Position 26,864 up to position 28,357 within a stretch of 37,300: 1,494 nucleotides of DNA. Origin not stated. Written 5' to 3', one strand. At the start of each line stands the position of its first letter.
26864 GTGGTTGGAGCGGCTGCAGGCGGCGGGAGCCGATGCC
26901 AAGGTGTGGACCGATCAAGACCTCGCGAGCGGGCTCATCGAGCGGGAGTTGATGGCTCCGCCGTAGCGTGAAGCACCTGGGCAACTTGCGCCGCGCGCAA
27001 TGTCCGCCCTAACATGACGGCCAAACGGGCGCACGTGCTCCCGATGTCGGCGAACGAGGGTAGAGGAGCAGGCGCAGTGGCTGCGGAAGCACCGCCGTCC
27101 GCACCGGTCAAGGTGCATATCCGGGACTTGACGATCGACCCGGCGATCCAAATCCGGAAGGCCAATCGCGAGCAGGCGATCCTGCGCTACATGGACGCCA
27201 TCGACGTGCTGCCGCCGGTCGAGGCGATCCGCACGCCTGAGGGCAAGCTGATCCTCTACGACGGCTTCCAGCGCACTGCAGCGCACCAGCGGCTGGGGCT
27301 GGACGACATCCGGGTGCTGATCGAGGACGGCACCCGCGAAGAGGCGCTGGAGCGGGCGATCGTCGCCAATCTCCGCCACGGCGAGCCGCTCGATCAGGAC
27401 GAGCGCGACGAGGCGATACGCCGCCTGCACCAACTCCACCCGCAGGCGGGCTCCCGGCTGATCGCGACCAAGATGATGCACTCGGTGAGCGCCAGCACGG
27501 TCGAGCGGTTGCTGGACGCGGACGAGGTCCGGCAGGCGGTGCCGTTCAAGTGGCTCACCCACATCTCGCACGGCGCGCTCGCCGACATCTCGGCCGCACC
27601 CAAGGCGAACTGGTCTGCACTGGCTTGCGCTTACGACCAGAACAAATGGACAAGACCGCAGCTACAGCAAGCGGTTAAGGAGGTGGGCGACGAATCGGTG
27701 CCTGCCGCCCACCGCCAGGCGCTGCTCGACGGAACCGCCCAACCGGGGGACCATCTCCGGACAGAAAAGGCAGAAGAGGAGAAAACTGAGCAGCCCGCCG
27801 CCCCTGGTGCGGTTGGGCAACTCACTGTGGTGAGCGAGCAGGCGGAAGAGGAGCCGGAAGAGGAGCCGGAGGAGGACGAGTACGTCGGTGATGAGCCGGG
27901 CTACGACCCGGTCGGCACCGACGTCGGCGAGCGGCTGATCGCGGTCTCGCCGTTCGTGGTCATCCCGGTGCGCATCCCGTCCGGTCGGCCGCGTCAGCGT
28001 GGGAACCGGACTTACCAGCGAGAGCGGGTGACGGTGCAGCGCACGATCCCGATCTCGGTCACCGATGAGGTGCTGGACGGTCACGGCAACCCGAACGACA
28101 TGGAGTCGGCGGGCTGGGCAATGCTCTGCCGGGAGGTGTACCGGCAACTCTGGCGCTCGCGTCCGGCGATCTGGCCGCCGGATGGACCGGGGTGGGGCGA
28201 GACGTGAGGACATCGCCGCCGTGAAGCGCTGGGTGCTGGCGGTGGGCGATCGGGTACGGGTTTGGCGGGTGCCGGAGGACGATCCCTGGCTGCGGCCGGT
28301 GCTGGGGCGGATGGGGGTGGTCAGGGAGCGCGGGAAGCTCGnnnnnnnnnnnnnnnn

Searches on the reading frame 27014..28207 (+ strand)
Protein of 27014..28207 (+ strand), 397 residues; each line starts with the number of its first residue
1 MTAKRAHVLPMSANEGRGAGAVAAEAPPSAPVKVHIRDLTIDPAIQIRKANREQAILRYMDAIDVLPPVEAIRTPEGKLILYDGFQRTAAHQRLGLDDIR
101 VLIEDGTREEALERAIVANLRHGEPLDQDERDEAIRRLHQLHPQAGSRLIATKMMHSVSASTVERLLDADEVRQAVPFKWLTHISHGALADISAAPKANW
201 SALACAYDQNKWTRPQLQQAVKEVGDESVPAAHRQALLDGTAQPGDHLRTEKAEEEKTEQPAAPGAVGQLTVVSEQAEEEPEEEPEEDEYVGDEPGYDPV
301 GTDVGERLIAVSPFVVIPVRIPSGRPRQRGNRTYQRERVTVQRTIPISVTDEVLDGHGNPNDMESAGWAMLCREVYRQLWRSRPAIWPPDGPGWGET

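Call 11: find_related_loci(query=window:27014-28207:+, collection=viral_contigs, flank=5000)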
Query window:27014-28207:+ (397 aa) in viral_contigs; peptide patterns used: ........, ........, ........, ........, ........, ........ (x = any residue, [..] = any of these).
189 stretches matched a pattern, but none encodes a relative of the query by tblastn (E <= 1e-3).

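Call 32: search_protein_families(library=pfam, proteins=[window:27077-28207:+], max_evalue=0.1)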
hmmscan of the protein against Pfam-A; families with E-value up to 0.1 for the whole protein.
window:27077-28207:+ (376 aa): 2 families
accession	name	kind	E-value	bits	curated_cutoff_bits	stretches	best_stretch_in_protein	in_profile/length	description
PF13565.12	HTH_32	-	0.0048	17.9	33.7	0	98-146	20-73/73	Homeodomain-like domain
PF09693.15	Phage_XkdX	-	0.095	13.2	23.5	0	144-161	11-28/40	Phage uncharacterised protein (Phage_XkdX)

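Call 36: search_dna_similar(query=window:27077-28207:+, collection=phages, mode=protein, max_rows=30, max_evalue=0.001)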
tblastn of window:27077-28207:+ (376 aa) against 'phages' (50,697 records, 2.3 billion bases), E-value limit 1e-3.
Records with a match: 2; places in all: 2; records where one place covers at least 80% of the query: 0.
Best place of each record, by identity: <60% 2.
By first word of the organism name: Vibrio 2.
By host as written in the record: Vibrio anguillarum PF4 2.
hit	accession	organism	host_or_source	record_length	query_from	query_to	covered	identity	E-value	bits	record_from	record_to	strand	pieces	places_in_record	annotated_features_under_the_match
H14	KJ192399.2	Vibrio phage CHOED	Vibrio anguillarum PF4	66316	12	144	35%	28.8%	9e-6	54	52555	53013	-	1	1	putative streptomycin biosynthesis operon regulatory protein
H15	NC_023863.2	Vibrio phage CHOED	Vibrio anguillarum PF4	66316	12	144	35%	28.8%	9e-6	54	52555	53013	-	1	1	putative streptomycin biosynthesis operon regulatory protein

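Call 43: find_homologous_proteins(query=window:27077-28207:+, max_evalue=0.001)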
Query window:27077-28207:+ (376 aa): 3 proteins with E <= 0.001 among 8000 candidates.
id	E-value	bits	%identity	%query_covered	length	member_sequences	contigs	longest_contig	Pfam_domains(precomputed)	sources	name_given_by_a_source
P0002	6.1e-248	840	100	100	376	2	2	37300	-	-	-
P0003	7.4e-144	498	58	100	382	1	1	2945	-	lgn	-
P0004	2.8e-127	443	57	100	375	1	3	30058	-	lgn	-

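Call 44: find_encoding_contigs(protein=P0004, flank=10000, max_places=6)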
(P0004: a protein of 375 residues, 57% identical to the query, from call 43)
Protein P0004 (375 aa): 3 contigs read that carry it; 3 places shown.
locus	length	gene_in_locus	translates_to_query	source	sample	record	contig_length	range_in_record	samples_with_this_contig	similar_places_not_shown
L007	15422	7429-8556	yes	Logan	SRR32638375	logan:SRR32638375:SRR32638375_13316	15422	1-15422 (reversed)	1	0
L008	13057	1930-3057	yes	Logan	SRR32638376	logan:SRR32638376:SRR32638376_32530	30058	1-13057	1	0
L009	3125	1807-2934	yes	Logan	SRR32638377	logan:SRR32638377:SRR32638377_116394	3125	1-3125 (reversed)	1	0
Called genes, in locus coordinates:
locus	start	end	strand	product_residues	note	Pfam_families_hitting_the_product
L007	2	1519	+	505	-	?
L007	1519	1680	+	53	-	-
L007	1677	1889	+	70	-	-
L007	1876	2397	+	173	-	-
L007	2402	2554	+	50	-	-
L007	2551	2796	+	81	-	-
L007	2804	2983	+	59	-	-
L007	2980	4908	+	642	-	PF01612:DNA_pol_A_exo1, PF00476:DNA_pol_A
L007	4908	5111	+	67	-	-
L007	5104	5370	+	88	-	-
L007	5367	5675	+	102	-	-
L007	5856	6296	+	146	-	PF10686:YAcAr (weak)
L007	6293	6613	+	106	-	-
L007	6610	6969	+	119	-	-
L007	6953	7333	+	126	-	PF08774:VRR_NUC (weak)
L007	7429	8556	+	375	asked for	-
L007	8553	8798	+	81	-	-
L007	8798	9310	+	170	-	-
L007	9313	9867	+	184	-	PF02592:Vut_1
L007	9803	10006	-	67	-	-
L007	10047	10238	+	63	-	-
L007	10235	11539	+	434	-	PF02195:ParB_N (weak), PF20314:DUF6610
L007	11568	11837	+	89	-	-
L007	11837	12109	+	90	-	-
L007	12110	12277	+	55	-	-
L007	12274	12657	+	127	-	-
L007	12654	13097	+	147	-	PF14489:QueF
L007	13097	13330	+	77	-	-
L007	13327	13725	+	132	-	-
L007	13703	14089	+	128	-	PF02026:RyR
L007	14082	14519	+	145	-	-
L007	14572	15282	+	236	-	-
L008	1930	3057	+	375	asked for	-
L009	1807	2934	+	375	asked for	-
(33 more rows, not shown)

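Call 45: find_encoding_contigs(protein=P0003, flank=10000, max_places=6)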
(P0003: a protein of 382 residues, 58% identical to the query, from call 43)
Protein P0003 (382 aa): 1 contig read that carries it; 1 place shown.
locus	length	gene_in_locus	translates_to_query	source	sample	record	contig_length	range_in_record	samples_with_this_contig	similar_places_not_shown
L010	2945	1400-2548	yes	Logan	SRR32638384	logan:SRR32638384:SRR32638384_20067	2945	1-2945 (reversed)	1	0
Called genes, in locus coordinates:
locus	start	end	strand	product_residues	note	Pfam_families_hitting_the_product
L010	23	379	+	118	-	-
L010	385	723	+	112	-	-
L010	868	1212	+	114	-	-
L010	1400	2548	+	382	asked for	-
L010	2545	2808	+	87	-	-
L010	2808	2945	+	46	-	?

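Call 57: search_protein_families(library=phrogs, proteins=[window:27077-28207:+], max_evalue=0.01)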
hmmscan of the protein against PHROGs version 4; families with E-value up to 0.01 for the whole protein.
window:27077-28207:+ (376 aa): 2 families
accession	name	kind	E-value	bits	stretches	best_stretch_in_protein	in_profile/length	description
phrog_1033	-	DNA, RNA and nucleotide metabolism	3.7e-12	47.7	1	11-178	34-185/334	ParB-like partition protein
phrog_4715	-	DNA, RNA and nucleotide metabolism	0.00014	21.4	1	47-267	186-395/630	ParB-like partition protein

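Call 93: search_protein_families(library=padloc, proteins=[window:27077-28207:+], max_evalue=0.01)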
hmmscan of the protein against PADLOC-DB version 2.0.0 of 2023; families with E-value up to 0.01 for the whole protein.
window:27077-28207:+ (376 aa): 0 families
